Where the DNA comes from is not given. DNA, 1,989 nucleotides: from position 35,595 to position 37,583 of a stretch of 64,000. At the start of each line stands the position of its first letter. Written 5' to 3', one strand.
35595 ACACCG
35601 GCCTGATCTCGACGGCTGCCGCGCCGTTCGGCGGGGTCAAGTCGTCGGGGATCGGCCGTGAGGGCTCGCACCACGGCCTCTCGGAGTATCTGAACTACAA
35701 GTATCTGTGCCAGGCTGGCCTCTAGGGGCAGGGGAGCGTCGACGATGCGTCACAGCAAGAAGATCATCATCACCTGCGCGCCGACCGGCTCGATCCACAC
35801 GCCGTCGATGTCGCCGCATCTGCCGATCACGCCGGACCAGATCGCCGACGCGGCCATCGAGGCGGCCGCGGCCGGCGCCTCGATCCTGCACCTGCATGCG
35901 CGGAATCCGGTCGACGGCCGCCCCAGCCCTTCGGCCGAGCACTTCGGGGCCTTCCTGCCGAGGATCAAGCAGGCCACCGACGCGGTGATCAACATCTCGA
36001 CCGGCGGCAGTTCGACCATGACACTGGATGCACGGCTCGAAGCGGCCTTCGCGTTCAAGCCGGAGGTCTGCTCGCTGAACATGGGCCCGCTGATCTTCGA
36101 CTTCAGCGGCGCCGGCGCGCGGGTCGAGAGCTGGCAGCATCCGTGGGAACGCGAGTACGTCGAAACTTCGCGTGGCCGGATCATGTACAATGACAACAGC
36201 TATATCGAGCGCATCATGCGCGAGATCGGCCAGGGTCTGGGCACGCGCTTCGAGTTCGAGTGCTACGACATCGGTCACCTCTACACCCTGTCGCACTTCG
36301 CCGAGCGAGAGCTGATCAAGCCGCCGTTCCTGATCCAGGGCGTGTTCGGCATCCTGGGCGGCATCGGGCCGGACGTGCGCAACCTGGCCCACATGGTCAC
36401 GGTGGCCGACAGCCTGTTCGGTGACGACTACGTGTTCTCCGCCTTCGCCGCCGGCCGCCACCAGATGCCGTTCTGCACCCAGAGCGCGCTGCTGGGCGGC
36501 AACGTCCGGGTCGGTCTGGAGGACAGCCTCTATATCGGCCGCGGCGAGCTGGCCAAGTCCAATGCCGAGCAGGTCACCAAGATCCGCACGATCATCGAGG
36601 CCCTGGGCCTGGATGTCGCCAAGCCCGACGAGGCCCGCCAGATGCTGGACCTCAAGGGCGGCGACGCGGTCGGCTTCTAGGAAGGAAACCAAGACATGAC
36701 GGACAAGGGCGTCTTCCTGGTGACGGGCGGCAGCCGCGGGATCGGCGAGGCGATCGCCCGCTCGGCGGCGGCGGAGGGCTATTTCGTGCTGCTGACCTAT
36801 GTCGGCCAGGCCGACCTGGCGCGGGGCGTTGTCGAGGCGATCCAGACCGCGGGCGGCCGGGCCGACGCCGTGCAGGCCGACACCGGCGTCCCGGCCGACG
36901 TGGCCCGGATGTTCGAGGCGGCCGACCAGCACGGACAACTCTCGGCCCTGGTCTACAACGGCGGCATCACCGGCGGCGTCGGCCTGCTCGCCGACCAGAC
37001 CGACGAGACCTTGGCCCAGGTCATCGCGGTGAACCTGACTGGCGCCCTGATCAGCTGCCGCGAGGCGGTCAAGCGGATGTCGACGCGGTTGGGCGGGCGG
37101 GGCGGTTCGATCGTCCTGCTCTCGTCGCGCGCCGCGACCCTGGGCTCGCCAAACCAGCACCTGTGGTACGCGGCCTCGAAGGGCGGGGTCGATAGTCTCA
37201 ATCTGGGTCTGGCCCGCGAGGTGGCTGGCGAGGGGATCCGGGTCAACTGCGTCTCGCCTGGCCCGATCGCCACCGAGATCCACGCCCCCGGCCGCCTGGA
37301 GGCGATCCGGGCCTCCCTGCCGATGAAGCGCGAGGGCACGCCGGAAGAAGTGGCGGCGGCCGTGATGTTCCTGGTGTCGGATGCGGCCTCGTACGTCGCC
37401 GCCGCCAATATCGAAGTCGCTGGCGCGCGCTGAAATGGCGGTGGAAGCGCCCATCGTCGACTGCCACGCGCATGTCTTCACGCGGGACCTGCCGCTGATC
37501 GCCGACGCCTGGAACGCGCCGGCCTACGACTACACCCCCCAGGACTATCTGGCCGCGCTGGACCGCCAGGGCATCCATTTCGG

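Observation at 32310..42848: Eleven-gene catabolic island built around a BKACE enzyme, with two regulators and two uncharacterised proteins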

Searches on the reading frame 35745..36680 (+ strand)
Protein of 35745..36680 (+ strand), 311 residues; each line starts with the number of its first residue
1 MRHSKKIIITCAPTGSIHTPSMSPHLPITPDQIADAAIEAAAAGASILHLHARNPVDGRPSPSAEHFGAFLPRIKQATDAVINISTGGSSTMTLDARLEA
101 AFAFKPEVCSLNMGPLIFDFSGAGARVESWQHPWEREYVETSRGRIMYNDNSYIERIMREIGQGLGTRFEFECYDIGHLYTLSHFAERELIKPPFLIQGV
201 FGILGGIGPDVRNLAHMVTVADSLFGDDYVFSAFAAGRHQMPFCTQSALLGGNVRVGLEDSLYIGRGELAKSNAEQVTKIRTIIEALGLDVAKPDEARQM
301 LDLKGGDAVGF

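Call 4: search_protein_families(library=pfam, proteins=[window:35745-36680:+], max_evalue=0.01)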
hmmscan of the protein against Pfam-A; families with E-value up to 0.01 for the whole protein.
window:35745-36680:+ (311 aa): 1 family
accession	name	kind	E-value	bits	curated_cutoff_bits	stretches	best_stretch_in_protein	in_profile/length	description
PF05853.18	BKACE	-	3.8e-98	328.6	24.8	1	6-303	1-274/274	beta-keto acid cleavage enzyme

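Call 5: search_protein_families(library=ncbifam, proteins=[window:35745-36680:+], max_evalue=0.01)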
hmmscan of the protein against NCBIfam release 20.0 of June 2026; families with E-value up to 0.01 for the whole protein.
window:35745-36680:+ (311 aa): 4 families
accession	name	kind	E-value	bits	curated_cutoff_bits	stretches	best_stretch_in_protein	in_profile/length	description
NF053538.1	DixhxACActTsKce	equivalog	1.7e-145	483.9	430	1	1-311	1-310/310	3,5-dioxohexanoate:acetyl-CoA acetone transferase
NF052387.1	Lys_ferment_KCE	equivalog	6.7e-62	209.3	382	2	146-303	115-267/267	3-keto-5-aminohexanoate cleavage enzyme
NF052389.1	Lys_KAL_CLE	exception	2.9e-46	158.1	725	2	5-118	169-280/440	bifunctional 3-aminobutyryl-CoA ammonia lyase/3-keto-5-aminohexanoate cleavage enzyme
NF053568.1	3OXCoAcCUPNH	equivalog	1.8e-42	145.5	350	2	145-304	116-273/274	3-oxoadipate:acetyl-CoA acetyltransferase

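Call 9: find_related_loci(query=window:35745-36680:+, collection=genome_contigs, flank=10000)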
Query window:35745-36680:+ (311 aa) in genome_contigs; peptide patterns used: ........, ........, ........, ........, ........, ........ (x = any residue, [..] = any of these).
600 stretches matched a pattern (row limit reached: there are more); 580 encode a relative of the query (tblastn E <= 1e-3); the best 80 are kept; 80 distinct loci.
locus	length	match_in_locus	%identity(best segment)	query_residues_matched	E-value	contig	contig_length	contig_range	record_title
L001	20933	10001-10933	89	1-311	0e+0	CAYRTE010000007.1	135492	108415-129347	MAG TPA_asm: uncultured Caulobacter sp. isolate SRP062349_co2_186 genome assembly, contig: NODE_72_length_135492_cov_115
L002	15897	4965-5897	86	1-311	3e-178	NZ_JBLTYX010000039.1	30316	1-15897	Niveispirillum sp. KHB5.9 39_length=30316_depth=1.10x, whole genome shotgun sequence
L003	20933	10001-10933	80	1-311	1e-172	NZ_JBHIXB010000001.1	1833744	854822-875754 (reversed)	MAG: Marinicaulis sp. isolate MAG39 WDNA05_bin.22.orig_1, whole genome shotgun sequence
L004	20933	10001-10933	82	1-311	6e-169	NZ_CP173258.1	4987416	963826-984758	Sphingomonas sp. MMS24-J13 chromosome, complete genome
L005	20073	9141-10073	79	1-311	2e-166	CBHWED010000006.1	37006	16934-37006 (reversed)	MAG TPA_asm: uncultured bacterium isolate ERR14722427_binner13_Refined_3 genome assembly, contig: ERZ27336822.494, whole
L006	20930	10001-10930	80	2-311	1e-164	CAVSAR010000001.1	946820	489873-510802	MAG: uncultured proteobacterium isolate MFD05841.bin.1.71 genome assembly, contig: contig_23244, whole genome shotgun se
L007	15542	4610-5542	80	1-311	6e-164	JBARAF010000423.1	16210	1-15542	MAG: Croceibacterium sp. isolate MFD03245_ilm_asm_bin27 k127_351867, whole genome shotgun sequence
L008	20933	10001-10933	79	1-311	2e-163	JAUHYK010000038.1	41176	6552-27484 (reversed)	MAG: Alphaproteobacteria bacterium isolate 3_bin.61 NODE_1341_length_41176_cov_1.204049, whole genome shotgun sequence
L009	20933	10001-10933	77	1-311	3e-162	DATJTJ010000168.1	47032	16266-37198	MAG TPA_asm: Steroidobacteraceae bacterium isolate SMAG_U15017 k141_4016500, whole genome shotgun sequence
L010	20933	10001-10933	79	1-311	1e-160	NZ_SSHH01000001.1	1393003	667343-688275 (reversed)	Alteraurantiacibacter aquimixticola strain SSKS-13 contig1, whole genome shotgun sequence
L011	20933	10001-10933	78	1-311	5e-158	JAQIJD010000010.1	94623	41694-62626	MAG: Sphingomonas fennica isolate bin11 tig00000666, whole genome shotgun sequence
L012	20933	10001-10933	81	1-311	8e-156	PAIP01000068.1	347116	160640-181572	MAG: Parvularcula sp. isolate NAT21 MHASMcontig_971442, whole genome shotgun sequence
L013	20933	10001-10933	76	1-311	4e-155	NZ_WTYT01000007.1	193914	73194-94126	Altericroceibacterium endophyticum strain LMG 29518 NODE_7_length_193914, whole genome shotgun sequence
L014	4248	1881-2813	78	1-311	8e-154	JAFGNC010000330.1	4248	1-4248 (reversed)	MAG: Gammaproteobacteria bacterium isolate Zod_Metabat.529 k87_4221822, whole genome shotgun sequence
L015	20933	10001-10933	67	1-311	3e-138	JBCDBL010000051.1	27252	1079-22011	MAG: Pseudomonadota bacterium isolate P01_F01_bin.82 k141_2243474_length_27252_cov_10.9956, whole genome shotgun sequenc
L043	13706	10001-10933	62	1-311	4e-122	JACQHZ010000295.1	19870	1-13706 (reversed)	MAG: Verrucomicrobia bacterium isolate NC_groundwater_1112_Ag_S2p5_58_80 S_2p5_S6_coassembly_k141_2871528, whole genome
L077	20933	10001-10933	59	1-311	1e-117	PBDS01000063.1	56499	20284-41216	MAG: Proteobacteria bacterium isolate SP340 52212, whole genome shotgun sequence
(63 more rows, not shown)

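Call 35: search_protein_families(library=pfam, proteins=[L008:15304-17433:-, L043:9036-9998:+, L077:5388-6539:-, L077:6545-7399:-], max_evalue=0.001)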
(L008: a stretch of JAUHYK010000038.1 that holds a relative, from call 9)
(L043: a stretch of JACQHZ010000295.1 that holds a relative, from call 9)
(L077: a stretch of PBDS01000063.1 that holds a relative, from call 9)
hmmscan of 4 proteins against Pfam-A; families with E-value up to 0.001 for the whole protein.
L008:15304-17433:- (709 aa): 2 families
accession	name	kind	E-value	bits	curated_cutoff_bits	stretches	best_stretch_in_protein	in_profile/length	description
PF13577.12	SnoaL_4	-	2.8e-74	247.5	24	3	242-370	2-126/126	SnoaL-like domain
PF12680.13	SnoaL_2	-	0.00034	21.6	27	0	260-301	8-48/102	SnoaL-like domain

L043:9036-9998:+ (320 aa): 3 families
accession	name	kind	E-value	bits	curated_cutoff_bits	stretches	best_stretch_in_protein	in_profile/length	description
PF02737.24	3HCDH_N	-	3.8e-54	183.8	22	1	6-184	1-178/180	3-hydroxyacyl-CoA dehydrogenase, NAD binding domain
PF00725.27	3HCDH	-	5.5e-21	75.3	22.1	1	189-287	1-97/97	3-hydroxyacyl-CoA dehydrogenase, C-terminal domain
PF03446.21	NAD_binding_2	-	2.6e-08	34.5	21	1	6-125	1-99/161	NAD binding domain of 6-phosphogluconate dehydrogenase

L077:5388-6539:- (383 aa): 5 families
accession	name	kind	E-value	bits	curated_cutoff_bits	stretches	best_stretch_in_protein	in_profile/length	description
PF00441.29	Acyl-CoA_dh_1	-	1.8e-46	158.4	22.4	1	235-383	1-149/150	Acyl-CoA dehydrogenase, C-terminal domain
PF02771.21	Acyl-CoA_dh_N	-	2.3e-26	92.8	22.9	1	12-121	1-112/113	Acyl-CoA dehydrogenase, N-terminal domain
PF02770.24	Acyl-CoA_dh_M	-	7e-21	74.6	33.3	1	127-221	2-96/97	Acyl-CoA dehydrogenase, middle domain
PF08028.16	Acyl-CoA_dh_2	-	1.1e-12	48.8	22.7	1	251-372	2-133/134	Acyl-CoA dehydrogenase, C-terminal domain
PF22924.1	ACOX_C_alpha1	-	1.8e-06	28.3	27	1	320-383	105-168/169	Acyl-CoA oxidase, C-alpha1 domain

L077:6545-7399:- (284 aa): 2 families
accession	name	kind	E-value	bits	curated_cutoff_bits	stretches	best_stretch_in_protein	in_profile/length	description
PF00378.25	ECH_1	-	2.3e-65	220.9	27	1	37-283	3-250/251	Enoyl-CoA hydratase/isomerase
PF16113.10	ECH_2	-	1.2e-30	107.7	27.2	1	41-212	2-177/335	Enoyl-CoA hydratase/isomerase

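Call 41: search_solved_structures(query=window:35745-36680:+, max_evalue=0.001)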
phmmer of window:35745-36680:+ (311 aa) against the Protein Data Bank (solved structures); distinct sequences matched with E-value up to 0.001: 14.
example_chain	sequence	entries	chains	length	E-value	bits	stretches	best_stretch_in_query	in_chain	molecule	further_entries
3e02_A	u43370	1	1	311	2.6e-123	414.4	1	1-310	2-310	uncharacterized protein DUF849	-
3e49_A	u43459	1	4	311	1.1e-110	372.9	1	3-311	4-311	uncharacterized protein DUF849 with a TIM barrel fold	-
8rio_A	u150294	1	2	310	2.4e-98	332.4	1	4-311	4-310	3-keto-5-aminohexanoate cleavage protein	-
8rip_A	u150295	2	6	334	3e-98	332.1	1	4-311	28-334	3-keto-5-aminohexanoate cleavage protein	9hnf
3lot_A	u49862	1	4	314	4.3e-83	282.3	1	1-311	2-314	uncharacterized protein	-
9zsc_A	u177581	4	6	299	1.4e-44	155.8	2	148-303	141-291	3-keto-5-aminohexanoate cleavage protein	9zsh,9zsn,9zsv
3c6c_A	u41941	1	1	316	2.3e-42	148.5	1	4-303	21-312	3-keto-5-aminohexanoate cleavage enzyme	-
2y7d_A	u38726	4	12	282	3.6e-33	118.4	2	3-118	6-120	3-KETO-5-AMINOHEXANOATE CLEAVAGE ENZYME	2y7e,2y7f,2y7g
3no5_A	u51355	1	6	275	1.1e-23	87.2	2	164-303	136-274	Uncharacterized protein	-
3fa5_A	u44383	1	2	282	4.7e-21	78.6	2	5-115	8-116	protein of unknown function (DUF849)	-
3chv_A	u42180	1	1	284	1.3e-17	67.3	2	5-116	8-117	Prokaryotic domain of unknown function (DUF849) with a TIM barrel fold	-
5zmy_A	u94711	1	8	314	1.4e-15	60.6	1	22-303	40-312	Cis-epoxysuccinate hydrolase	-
5zmu_A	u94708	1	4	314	1.6e-15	60.4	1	22-303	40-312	Cis-epoxysuccinate hydrolase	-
4nna_A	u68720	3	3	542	3.2e-05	26.6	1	20-59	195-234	OBCA, Oxalate Biosynthetic Component A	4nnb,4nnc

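Call 48: search_solved_structures(query=L008:15304-17433:-, max_evalue=0.01)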
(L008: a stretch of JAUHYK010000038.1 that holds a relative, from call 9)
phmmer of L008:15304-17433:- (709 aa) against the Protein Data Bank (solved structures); distinct sequences matched with E-value up to 0.01: 4.
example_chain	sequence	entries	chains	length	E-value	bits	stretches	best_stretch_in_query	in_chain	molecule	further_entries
8abu_A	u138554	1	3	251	5.4e-25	90.7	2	231-384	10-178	SnoaL-like domain-containing protein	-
8abt_A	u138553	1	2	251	7.1e-18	67.2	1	231-385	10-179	SnoaL-like domain-containing protein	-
8abv_A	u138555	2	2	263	6.6e-17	64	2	122-198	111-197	SnoaL-like domain-containing protein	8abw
4l8p_A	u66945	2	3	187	0.0069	17.7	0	47-322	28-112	Bile acid 7a-dehydratase, BaiE | Bile acid 7-alpha dehydratase, BaiE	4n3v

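Call 103: search_solved_structures(query=window:35745-36680:+, max_evalue=1e-90, show_alignments=3)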
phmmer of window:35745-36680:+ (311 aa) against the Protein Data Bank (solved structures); distinct sequences matched with E-value up to 1e-90: 4.
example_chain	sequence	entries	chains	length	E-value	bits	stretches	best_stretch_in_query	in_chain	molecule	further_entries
3e02_A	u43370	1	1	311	2.6e-123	414.4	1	1-310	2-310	uncharacterized protein DUF849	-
3e49_A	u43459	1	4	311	1.1e-110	372.9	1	3-311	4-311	uncharacterized protein DUF849 with a TIM barrel fold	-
8rio_A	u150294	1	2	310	2.4e-98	332.4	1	4-311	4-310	3-keto-5-aminohexanoate cleavage protein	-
8rip_A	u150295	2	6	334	3e-98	332.1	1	4-311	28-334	3-keto-5-aminohexanoate cleavage protein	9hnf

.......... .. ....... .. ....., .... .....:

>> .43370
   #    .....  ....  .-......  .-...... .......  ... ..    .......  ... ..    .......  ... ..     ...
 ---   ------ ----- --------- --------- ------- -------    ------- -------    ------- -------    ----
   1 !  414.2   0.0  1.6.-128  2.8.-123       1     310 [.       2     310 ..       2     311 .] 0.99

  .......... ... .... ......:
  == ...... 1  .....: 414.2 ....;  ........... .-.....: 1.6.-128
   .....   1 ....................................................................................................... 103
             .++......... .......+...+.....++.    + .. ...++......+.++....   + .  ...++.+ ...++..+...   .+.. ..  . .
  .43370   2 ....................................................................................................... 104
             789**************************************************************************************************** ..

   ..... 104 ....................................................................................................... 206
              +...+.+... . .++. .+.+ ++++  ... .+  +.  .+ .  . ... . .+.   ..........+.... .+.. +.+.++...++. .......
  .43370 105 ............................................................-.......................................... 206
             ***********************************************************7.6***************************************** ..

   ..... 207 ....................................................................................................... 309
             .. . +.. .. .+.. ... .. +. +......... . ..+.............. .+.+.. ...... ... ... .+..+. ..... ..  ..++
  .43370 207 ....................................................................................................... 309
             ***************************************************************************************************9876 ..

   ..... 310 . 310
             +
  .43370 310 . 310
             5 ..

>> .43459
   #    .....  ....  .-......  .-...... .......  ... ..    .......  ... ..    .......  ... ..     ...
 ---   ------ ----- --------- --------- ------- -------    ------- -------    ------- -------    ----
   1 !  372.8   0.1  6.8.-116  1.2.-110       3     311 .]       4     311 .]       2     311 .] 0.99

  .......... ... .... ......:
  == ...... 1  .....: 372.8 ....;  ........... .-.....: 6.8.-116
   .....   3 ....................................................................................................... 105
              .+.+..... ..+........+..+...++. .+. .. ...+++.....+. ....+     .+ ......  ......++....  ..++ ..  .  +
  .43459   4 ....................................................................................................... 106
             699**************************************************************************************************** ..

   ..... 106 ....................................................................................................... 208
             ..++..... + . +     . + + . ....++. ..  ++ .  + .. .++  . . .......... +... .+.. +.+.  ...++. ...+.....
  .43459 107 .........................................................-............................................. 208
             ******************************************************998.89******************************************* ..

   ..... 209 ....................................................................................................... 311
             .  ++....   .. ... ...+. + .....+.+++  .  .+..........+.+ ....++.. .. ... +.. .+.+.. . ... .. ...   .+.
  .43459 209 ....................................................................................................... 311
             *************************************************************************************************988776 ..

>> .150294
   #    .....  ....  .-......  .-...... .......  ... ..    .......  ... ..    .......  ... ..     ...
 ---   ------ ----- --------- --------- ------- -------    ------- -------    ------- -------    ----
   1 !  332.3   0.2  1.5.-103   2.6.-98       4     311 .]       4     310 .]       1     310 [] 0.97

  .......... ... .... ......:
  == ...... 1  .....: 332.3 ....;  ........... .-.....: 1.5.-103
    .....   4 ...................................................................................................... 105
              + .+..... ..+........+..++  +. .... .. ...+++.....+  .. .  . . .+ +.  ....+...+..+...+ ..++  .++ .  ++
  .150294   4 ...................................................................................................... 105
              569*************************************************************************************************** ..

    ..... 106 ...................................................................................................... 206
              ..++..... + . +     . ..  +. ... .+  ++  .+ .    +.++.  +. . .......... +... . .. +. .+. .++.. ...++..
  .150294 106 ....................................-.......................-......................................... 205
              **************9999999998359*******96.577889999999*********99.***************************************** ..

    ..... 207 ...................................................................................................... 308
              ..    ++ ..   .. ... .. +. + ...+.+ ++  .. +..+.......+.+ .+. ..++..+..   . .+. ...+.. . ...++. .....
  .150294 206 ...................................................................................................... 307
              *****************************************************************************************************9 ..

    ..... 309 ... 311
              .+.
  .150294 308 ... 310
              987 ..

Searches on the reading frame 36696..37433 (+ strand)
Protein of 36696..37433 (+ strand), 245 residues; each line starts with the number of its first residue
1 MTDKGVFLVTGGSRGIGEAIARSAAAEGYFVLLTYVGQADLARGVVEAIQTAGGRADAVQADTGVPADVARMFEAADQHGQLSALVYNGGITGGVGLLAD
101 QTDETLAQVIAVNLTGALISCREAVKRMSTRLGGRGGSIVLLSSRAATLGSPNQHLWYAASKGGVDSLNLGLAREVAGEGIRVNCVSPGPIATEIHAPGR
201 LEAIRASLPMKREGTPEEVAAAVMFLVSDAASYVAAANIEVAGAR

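Call 4: search_protein_families(library=pfam, proteins=[window:36696-37433:+], max_evalue=0.01)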
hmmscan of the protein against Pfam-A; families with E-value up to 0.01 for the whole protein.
window:36696-37433:+ (245 aa): 3 families
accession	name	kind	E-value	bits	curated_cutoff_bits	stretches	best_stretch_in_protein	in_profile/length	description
PF13561.12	adh_short_C2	-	3.8e-50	171.1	27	1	14-241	6-231/236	Enoyl-(Acyl carrier protein) reductase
PF00106.31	adh_short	-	1.2e-40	139.5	26.6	1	6-197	2-188/195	short chain dehydrogenase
PF08659.16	KR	-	2.9e-10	40.8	22.6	1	5-168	1-159/180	KR domain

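Call 5: search_protein_families(library=ncbifam, proteins=[window:36696-37433:+], max_evalue=0.01)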
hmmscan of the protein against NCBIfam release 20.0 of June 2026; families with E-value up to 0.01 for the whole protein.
window:36696-37433:+ (245 aa): 227 families (the best 25 are shown)
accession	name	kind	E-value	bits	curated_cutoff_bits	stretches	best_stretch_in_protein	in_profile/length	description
NF004777.0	PRK06123.1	equivalog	7.1e-78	261.5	383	1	4-245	3-249/249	SDR family oxidoreductase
NF007273.0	PRK09730.1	equivalog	6.2e-71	238.6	406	1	6-245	3-247/247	SDR family oxidoreductase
NF005400.0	PRK06947.1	equivalog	1.2e-66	224.5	367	1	3-245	5-252/252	SDR family oxidoreductase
NF005559.1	PRK07231.1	subfamily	1.1e-51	175.8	215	1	6-245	6-247/249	glucose 1-dehydrogenase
TIGR01830.1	3oxo_ACP_reduc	equivalog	4e-50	170.8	297.75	1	8-243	2-236/239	3-oxoacyl-[acyl-carrier-protein] reductase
NF009466.0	PRK12826.1-2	subfamily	2.4e-48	164.8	222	1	6-243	5-242/248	3-oxoacyl-ACP reductase FabG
NF004199.0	PRK05653.1-4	equivalog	3.5e-44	151.2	301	1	7-243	8-243/247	3-oxoacyl-ACP reductase FabG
NF004200.0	PRK05653.1-5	equivalog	1.2e-43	149.4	273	1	7-244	5-240/242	3-oxoacyl-ACP reductase FabG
NF047420.2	EF_P_mod_YmfI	equivalog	2e-43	148.9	238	1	7-244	2-234/236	elongation factor P 5-aminopentanone reductase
NF004198.0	PRK05653.1-3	equivalog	8.8e-42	143.3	296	1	6-244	9-245/248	3-oxoacyl-ACP reductase FabG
NF006493.1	PRK08936.1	subfamily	1.5e-41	142.4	420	1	6-240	9-245/261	glucose-1-dehydrogenase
NF005067.0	PRK06484.1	equivalog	1.3e-40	139.5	713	1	5-243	274-509/524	short chain dehydrogenase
NF009464.0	PRK12824.1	subfamily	2.1e-40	138.9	269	1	6-243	4-240/245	3-oxoacyl-ACP reductase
NF004818.0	PRK06172.1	equivalog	3e-40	138.2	336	1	6-243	9-248/253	SDR family oxidoreductase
NF004791.0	PRK06138.1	equivalog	1.5e-39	135.8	312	1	6-243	7-247/252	SDR family oxidoreductase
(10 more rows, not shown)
